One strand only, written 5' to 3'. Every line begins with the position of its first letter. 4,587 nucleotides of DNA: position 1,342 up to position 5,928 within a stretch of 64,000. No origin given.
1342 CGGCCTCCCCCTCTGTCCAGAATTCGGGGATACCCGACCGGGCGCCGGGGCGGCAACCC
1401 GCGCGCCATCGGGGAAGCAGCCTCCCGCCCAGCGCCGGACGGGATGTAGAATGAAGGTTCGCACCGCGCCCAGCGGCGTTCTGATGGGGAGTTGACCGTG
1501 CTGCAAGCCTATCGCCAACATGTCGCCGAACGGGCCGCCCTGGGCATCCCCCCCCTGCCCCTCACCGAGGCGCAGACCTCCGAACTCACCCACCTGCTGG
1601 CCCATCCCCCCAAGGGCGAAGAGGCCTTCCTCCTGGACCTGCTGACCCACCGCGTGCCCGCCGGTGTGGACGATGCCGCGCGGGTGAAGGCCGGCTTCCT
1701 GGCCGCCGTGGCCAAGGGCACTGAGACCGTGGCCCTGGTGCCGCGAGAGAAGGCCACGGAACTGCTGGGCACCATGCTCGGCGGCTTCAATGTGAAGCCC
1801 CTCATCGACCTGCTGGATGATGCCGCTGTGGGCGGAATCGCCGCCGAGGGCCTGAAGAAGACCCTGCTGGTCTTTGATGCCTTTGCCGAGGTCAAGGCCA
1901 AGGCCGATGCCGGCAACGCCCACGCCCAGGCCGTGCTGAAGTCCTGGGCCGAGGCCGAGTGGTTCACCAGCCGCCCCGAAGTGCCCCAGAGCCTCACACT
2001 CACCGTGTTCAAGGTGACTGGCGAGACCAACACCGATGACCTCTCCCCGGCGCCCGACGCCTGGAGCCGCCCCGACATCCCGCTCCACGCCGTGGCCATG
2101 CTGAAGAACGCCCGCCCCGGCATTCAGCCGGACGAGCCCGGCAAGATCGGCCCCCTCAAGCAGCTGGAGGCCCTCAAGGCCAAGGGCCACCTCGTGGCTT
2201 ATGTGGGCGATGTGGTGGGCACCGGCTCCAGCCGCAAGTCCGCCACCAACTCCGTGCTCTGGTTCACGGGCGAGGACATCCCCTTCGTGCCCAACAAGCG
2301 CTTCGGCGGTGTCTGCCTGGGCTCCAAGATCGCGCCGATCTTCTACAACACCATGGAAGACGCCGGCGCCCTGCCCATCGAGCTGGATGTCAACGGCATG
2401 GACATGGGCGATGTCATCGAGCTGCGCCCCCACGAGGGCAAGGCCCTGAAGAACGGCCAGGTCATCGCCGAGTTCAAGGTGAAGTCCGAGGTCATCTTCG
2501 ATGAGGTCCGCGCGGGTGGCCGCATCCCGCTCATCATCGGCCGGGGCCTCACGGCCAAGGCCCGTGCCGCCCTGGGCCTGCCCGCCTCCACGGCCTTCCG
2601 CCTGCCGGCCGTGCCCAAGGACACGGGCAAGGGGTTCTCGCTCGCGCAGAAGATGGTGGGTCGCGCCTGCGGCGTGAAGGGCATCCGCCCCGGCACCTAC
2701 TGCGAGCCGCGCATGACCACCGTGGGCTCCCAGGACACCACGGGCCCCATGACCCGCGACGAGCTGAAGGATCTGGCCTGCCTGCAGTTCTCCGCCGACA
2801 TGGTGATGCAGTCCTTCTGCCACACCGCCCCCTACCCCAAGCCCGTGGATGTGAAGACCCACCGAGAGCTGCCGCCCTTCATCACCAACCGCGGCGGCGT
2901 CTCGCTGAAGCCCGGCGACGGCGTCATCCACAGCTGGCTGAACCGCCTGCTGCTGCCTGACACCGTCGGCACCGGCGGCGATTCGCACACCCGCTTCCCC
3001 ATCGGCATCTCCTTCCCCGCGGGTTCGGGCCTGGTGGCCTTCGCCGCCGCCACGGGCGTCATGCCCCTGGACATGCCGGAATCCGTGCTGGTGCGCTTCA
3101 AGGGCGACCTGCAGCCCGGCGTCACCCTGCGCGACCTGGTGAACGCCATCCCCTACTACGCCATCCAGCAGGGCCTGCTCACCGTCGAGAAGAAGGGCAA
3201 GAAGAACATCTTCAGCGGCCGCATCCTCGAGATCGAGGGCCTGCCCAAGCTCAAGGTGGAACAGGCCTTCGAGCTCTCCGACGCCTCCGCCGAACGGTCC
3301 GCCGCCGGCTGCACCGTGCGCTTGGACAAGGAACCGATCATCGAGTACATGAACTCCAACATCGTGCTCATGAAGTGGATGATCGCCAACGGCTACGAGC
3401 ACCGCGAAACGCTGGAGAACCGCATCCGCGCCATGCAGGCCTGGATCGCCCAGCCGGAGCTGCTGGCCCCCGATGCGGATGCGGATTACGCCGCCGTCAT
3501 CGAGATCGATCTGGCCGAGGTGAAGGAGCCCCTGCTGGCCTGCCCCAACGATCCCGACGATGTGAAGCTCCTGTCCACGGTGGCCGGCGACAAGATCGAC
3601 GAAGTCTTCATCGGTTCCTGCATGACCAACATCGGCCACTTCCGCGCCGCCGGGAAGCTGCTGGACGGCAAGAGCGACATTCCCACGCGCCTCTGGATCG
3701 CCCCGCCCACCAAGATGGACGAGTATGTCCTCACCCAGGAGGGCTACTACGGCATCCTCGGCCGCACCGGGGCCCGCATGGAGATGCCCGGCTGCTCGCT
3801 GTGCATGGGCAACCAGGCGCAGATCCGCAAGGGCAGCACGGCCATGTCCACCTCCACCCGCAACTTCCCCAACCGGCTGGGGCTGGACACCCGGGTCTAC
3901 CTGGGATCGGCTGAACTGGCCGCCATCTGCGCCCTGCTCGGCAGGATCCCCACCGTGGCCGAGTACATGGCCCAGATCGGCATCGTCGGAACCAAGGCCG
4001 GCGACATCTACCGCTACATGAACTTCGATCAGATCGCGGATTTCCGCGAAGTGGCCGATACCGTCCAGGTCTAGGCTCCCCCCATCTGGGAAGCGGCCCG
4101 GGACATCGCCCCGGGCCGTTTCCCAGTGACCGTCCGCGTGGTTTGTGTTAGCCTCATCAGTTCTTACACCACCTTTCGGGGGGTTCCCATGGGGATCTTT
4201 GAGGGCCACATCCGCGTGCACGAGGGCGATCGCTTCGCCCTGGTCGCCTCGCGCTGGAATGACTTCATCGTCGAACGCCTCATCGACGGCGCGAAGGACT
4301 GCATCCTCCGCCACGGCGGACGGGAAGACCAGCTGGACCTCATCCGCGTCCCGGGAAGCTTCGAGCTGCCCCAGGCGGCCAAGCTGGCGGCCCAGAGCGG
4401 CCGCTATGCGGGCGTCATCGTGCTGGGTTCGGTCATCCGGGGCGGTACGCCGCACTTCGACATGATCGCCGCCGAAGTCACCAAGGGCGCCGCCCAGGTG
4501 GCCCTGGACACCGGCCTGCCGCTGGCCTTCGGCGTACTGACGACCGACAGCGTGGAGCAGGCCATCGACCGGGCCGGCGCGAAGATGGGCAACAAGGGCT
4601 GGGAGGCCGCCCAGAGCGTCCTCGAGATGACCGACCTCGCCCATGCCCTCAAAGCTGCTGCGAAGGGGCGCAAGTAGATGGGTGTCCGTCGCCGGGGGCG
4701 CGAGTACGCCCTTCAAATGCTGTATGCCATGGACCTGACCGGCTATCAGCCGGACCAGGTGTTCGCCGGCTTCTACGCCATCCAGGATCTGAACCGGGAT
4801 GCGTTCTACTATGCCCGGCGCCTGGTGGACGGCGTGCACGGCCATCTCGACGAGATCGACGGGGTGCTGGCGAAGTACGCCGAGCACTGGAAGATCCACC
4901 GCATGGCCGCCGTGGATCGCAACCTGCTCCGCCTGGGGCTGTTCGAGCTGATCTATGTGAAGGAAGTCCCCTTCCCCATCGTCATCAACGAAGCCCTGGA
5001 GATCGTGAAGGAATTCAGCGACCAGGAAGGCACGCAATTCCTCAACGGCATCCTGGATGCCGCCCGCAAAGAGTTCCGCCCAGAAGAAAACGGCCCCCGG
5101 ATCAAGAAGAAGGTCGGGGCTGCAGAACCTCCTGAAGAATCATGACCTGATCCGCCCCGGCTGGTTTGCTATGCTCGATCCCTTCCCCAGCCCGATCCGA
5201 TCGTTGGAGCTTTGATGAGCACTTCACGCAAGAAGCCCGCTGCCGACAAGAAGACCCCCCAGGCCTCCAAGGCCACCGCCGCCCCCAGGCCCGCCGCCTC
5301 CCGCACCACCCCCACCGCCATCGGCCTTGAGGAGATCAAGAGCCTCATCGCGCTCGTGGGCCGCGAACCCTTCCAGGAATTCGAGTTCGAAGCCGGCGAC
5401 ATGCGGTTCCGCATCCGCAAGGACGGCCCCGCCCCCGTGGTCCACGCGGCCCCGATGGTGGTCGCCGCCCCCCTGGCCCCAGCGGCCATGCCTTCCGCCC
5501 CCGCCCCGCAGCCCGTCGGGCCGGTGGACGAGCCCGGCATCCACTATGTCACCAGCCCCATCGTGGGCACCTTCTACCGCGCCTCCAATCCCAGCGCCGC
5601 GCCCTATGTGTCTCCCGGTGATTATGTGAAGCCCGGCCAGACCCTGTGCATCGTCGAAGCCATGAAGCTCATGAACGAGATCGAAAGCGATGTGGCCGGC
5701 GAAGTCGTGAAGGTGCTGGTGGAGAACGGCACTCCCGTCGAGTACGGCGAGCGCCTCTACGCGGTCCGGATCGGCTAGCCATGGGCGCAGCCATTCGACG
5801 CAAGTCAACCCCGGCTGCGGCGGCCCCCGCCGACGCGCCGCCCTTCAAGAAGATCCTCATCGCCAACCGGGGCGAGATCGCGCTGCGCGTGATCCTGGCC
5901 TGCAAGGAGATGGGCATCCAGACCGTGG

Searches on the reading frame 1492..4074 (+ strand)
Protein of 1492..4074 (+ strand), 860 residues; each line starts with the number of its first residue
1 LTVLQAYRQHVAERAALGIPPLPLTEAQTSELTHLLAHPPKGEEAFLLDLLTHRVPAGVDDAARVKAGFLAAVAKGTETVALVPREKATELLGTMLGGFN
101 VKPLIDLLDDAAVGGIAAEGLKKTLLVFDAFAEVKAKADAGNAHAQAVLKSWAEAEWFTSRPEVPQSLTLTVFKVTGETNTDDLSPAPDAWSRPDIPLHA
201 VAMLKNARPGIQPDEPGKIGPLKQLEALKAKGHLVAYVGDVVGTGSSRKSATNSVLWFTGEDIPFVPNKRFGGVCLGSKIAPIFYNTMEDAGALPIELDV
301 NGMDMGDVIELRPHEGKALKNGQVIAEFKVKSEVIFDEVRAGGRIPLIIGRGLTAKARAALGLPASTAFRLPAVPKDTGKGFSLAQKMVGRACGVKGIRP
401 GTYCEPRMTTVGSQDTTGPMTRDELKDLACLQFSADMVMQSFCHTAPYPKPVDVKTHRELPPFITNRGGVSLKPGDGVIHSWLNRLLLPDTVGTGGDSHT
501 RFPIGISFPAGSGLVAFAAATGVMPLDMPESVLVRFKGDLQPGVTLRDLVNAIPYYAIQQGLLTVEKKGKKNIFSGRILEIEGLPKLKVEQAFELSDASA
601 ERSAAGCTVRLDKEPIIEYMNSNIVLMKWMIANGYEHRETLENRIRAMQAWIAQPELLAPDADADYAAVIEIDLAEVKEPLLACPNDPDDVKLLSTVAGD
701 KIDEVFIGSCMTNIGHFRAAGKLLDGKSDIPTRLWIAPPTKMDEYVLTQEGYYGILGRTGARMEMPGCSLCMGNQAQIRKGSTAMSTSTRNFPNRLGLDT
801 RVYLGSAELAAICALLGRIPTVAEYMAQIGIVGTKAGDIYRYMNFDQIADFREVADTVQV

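Call 16: search_protein_families(library=pfam, proteins=[window:1492-4074:+], max_evalue=0.001)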
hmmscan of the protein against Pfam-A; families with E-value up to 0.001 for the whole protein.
window:1492-4074:+ (860 aa): 3 families
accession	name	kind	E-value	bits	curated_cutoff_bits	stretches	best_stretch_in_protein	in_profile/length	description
PF06434.19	Aconitase_2_N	-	3.2e-94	314.8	27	1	170-382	1-204/204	Aconitate hydratase 2 N-terminus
PF11791.14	Aconitase_B_N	-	3e-62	209.6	25.8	1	6-158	1-153/153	Aconitate B N-terminal domain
PF00330.25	Aconitase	-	3.2e-39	135.6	28.7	2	698-817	337-463/463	Aconitase family (aconitate hydratase)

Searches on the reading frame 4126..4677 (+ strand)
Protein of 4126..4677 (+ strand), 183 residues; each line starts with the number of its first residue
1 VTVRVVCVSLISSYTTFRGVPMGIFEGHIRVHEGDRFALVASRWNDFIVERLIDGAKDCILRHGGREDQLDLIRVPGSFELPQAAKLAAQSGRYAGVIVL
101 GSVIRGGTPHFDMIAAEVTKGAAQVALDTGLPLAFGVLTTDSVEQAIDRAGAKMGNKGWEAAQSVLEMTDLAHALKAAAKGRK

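Call 16: search_protein_families(library=pfam, proteins=[window:4126-4677:+], max_evalue=0.001)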
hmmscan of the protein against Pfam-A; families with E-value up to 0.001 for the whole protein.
window:4126-4677:+ (183 aa): 1 family
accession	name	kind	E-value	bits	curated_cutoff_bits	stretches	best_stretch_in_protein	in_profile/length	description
PF00885.24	DMRL_synthase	-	2.8e-52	176.8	26.7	1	36-171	3-137/139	6,7-dimethyl-8-ribityllumazine synthase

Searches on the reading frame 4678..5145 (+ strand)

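Call 16: search_protein_families(library=pfam, proteins=[window:4678-5145:+], max_evalue=0.001)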
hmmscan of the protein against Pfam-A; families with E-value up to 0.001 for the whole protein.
window:4678-5145:+ (155 aa): 1 family
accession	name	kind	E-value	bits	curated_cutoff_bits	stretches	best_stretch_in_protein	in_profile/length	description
PF01029.23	NusB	-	2.3e-31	109.4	23.1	1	7-129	3-131/133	NusB family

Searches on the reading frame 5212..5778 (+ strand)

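Call 16: search_protein_families(library=pfam, proteins=[window:5212-5778:+], max_evalue=0.001)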
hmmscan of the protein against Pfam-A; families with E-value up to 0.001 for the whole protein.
window:5212-5778:+ (188 aa): 2 families
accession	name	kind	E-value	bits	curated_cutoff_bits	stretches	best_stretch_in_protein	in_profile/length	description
PF00364.28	Biotin_lipoyl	-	9.7e-21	73.8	22.1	1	113-182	3-70/73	Biotin-requiring enzyme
PF13533.13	Biotin_lipoyl_2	-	2.6e-06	27.5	29.8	0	157-180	3-26/32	Biotin-lipoyl like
